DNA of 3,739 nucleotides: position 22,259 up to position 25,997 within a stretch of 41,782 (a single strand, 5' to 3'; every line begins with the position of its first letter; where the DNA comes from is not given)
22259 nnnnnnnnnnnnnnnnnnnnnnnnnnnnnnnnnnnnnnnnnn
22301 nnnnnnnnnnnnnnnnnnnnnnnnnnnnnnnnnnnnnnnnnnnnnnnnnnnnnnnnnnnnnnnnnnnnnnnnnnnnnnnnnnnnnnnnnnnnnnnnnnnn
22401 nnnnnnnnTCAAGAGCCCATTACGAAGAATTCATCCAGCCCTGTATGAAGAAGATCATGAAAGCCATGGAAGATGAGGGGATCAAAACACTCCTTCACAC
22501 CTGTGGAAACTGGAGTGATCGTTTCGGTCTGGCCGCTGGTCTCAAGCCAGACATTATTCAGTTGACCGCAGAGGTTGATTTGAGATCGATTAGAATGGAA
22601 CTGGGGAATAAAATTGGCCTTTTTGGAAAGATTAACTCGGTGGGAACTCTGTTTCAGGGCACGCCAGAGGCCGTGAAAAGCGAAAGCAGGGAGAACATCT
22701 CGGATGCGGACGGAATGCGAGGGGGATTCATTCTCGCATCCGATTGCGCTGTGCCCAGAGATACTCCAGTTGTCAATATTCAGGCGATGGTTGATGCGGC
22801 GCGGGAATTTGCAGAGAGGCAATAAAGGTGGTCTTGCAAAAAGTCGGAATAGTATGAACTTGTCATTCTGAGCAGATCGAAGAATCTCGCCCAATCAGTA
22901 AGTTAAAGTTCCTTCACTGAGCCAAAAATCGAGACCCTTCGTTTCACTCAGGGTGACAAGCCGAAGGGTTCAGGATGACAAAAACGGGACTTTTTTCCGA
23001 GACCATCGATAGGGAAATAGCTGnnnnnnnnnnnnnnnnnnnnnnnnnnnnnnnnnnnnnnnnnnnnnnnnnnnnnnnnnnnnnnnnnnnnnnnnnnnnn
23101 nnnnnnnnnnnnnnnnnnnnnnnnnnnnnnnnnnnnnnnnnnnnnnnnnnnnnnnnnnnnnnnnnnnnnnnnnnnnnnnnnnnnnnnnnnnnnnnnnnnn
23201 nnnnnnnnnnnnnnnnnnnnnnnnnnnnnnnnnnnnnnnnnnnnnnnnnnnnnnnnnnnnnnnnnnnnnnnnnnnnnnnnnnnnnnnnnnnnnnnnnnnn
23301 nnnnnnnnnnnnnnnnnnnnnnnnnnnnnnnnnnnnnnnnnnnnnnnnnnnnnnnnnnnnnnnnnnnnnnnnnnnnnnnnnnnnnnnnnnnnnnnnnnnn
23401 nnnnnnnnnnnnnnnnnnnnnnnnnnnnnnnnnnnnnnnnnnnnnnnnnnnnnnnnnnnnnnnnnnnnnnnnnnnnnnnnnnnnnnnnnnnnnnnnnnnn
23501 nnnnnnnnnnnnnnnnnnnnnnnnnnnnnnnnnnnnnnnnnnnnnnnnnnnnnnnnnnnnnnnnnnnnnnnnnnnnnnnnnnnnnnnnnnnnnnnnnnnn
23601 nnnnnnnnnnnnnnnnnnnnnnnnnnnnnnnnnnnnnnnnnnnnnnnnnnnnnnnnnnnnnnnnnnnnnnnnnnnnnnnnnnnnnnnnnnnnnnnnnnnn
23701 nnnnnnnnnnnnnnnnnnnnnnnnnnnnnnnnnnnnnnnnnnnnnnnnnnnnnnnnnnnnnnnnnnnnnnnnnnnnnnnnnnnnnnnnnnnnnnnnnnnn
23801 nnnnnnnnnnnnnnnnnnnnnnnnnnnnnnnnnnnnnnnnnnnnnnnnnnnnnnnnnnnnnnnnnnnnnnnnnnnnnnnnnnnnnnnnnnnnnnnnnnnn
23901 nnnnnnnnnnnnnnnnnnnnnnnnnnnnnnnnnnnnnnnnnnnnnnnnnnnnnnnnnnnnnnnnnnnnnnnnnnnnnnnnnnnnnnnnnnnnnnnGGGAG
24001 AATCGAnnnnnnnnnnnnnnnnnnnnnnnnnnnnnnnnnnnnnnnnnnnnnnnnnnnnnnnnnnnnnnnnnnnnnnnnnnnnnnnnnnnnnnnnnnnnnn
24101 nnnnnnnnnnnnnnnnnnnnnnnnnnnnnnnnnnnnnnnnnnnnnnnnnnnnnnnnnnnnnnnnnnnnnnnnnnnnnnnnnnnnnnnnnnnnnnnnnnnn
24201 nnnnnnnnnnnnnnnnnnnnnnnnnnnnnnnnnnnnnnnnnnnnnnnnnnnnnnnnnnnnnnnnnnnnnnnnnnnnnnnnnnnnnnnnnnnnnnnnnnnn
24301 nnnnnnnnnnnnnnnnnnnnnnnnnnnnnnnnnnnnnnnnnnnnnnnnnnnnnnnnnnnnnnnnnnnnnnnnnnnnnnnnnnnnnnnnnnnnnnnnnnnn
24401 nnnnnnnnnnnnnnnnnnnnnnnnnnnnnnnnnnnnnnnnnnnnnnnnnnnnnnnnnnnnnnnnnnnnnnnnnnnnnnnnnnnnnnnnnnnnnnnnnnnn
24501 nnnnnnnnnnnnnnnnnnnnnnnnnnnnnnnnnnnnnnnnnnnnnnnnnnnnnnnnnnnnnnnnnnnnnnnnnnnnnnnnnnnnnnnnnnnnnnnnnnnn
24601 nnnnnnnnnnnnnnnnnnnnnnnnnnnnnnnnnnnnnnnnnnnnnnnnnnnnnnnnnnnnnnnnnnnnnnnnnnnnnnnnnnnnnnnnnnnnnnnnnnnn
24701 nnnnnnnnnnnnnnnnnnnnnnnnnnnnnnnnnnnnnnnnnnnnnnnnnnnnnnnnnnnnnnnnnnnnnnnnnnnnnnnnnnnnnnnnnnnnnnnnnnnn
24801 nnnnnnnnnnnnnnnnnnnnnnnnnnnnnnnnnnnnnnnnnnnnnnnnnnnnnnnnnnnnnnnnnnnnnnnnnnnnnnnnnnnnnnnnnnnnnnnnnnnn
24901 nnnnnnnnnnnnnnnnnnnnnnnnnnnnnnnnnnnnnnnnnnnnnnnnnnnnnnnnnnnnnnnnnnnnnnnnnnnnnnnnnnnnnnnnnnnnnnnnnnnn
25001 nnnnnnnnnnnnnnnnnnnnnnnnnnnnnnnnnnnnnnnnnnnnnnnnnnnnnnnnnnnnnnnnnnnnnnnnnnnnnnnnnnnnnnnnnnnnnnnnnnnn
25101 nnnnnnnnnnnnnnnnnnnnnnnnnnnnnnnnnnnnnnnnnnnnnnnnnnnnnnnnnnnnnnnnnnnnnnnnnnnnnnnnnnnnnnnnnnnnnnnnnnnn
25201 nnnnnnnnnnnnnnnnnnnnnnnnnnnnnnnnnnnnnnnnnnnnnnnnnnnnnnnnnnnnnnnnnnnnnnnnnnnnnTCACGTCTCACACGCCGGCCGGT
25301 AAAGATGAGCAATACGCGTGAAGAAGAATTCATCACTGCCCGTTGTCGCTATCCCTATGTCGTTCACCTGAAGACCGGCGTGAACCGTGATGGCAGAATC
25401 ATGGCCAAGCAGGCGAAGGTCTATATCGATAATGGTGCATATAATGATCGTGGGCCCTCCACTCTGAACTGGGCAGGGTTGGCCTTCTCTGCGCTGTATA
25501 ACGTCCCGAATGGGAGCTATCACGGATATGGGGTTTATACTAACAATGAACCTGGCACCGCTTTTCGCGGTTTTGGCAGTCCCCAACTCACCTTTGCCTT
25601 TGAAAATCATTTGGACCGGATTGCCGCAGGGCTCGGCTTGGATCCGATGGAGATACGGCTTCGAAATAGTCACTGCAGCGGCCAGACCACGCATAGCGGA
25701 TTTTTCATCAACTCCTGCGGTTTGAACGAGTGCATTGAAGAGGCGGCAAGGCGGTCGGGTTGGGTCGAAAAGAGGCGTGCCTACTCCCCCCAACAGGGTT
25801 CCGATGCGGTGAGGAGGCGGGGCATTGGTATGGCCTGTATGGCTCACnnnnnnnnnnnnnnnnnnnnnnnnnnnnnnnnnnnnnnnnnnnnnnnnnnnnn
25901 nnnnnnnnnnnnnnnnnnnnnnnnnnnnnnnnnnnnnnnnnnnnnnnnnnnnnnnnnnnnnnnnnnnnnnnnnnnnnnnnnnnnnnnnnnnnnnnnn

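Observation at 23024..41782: Three paralogous xanthine-dehydrogenase-family heterotrimers in two gene orders, plus a flavoprotein, forming a multi-hydroxylase island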

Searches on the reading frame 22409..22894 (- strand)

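Call 78: search_protein_families(library=pfam, proteins=[window:22409-22894:-], max_evalue=0.01)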
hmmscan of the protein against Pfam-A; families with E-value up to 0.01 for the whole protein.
window:22409-22894:- (161 aa): 1 family
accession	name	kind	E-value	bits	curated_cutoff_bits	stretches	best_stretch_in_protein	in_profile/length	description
PF17712.6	DUF5557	-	0.0067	16.8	25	1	95-124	40-69/90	Family of unknown function (DUF5557)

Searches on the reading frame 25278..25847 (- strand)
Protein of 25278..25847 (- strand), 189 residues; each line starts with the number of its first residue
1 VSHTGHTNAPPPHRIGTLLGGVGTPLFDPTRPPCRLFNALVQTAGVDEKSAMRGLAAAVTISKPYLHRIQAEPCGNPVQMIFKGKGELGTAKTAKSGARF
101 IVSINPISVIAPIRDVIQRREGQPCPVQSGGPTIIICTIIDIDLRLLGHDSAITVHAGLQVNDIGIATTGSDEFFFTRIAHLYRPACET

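Call 78: search_protein_families(library=pfam, proteins=[window:25278-25847:-], max_evalue=0.01)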
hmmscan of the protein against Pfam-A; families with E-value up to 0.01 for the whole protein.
window:25278-25847:- (189 aa): 0 families
